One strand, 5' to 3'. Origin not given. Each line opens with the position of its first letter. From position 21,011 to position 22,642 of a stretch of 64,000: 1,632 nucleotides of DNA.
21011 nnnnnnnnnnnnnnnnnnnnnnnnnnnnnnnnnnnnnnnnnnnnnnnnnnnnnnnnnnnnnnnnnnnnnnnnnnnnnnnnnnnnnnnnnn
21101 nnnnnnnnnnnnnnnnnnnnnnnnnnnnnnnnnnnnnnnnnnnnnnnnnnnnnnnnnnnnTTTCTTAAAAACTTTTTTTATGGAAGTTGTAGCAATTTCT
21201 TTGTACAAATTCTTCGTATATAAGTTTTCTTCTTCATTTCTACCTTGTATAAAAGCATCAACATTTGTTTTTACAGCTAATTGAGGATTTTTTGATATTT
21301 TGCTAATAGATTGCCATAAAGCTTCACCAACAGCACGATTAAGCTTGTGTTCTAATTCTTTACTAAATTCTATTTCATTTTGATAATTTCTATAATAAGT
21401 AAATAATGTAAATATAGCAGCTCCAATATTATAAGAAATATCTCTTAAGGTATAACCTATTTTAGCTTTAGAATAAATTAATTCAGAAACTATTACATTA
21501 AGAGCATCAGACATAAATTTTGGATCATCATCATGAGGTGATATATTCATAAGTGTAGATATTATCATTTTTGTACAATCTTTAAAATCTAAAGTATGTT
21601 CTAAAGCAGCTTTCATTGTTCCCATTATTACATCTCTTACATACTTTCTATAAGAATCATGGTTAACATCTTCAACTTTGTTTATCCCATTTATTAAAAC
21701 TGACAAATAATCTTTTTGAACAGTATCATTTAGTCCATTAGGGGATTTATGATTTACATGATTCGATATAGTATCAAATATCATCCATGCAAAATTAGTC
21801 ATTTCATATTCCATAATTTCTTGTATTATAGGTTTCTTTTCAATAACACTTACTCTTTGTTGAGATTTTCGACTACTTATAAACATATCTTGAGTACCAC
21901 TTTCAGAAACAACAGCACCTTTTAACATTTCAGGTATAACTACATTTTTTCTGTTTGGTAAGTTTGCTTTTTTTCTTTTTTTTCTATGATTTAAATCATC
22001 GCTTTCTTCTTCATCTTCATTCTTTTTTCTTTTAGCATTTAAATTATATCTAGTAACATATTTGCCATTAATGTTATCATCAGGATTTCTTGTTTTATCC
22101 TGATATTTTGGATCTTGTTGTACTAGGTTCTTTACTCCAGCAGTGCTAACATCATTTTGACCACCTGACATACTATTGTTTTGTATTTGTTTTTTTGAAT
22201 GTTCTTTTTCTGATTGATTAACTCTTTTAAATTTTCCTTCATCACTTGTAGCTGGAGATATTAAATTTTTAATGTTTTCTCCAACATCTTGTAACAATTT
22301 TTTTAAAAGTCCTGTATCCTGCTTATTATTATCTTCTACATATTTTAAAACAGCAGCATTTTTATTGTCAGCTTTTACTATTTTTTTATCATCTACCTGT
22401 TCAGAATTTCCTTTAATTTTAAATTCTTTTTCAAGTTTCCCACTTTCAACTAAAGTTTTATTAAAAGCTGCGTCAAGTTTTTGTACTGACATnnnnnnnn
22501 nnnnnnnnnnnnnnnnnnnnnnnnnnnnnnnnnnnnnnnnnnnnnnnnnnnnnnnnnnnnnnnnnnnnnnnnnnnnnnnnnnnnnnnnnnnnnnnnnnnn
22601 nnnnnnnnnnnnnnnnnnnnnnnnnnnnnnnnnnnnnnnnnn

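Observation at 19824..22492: Tandem paralogues defining an unrecognised helical domain (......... motif) followed by a small partner gene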

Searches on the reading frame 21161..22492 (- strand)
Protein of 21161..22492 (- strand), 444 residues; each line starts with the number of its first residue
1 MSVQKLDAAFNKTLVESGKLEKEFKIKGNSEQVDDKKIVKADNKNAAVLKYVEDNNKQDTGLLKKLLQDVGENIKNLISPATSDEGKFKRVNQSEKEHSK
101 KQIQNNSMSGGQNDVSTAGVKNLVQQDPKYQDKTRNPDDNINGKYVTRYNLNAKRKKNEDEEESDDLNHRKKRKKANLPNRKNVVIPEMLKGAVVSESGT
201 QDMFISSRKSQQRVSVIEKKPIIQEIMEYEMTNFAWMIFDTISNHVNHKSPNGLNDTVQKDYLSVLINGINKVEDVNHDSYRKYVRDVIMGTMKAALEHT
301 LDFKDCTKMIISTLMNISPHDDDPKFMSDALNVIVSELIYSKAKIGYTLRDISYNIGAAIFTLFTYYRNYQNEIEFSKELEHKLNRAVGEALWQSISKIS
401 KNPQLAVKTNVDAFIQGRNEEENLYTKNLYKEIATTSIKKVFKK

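Call 4: search_protein_families(library=pfam, proteins=[window:21161-22492:-], max_evalue=1)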
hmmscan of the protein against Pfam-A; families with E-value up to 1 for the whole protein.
window:21161-22492:- (444 aa): 0 families

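Call 9: search_protein_families(library=ncbifam, proteins=[window:21161-22492:-], max_evalue=1)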
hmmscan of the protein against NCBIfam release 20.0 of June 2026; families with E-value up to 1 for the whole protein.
window:21161-22492:- (444 aa): 0 families

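Call 10: search_protein_families(library=phrogs, proteins=[window:21161-22492:-], max_evalue=0.1)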
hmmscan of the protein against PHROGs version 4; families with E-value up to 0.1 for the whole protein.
window:21161-22492:- (444 aa): 0 families

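Call 16: find_homologous_proteins(query=window:21161-22492:-, max_evalue=0.001)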
Query window:21161-22492:- (444 aa): 5 proteins with E <= 0.001 among 4389 candidates.
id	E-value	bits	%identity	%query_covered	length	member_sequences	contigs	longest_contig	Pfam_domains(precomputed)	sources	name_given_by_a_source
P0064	1.9e-284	961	100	100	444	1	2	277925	-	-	-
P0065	1.5e-230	783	80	100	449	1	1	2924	-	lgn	-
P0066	2.0e-229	780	81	100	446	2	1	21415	-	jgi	-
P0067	1.7e-148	513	77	66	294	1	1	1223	-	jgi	jgi:hypothetical protein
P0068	5.9e-146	505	88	58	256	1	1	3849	-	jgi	-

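Call 73: search_protein_families(library=padloc, proteins=[window:21161-22492:-], max_evalue=0.1)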
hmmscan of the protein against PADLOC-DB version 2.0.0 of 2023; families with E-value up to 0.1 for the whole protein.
window:21161-22492:- (444 aa): 0 families

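Call 86: find_encoding_contigs(protein=P0066, flank=8000, max_places=2)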
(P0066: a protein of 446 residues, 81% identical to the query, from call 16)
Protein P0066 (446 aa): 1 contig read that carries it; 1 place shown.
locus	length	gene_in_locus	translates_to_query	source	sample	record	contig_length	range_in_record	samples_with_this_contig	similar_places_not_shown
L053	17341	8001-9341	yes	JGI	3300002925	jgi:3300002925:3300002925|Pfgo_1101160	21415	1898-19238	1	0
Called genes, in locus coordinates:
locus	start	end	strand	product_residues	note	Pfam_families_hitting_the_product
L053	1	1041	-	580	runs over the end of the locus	PF07973:tRNA_SAD, PF00587:tRNA-synt_2b, PF03129:HGTP_anticodon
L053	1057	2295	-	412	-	PF06925:MGDG_synth, PF02350:Epimerase_2 (weak), PF00534:Glycos_transf_1 (weak), PF04101:Glyco_tran_28_C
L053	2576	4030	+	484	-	PF00587:tRNA-synt_2b, PF03129:HGTP_anticodon, PF09180:ProRS-C_1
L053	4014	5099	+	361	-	-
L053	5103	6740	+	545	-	PF07364:DUF1485, PF07171:MlrC_C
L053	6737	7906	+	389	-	PF17785:PUA_3, PF10672:Methyltrans_SAM, PF03602:Cons_hypoth95, PF09445:Methyltransf_15 (weak)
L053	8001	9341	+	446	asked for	-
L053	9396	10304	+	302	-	-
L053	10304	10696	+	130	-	-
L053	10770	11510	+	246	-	-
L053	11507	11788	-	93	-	-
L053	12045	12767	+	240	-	PF00027:cNMP_binding, PF13545:HTH_Crp_2, PF00325:Crp, PF00392:GntR (weak), PF13412:HTH_24 (weak)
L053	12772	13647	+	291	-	PF01171:ATP_bind_3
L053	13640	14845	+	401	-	PF01546:Peptidase_M20, PF07687:M20_dimer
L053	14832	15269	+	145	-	PF01220:DHquinase_II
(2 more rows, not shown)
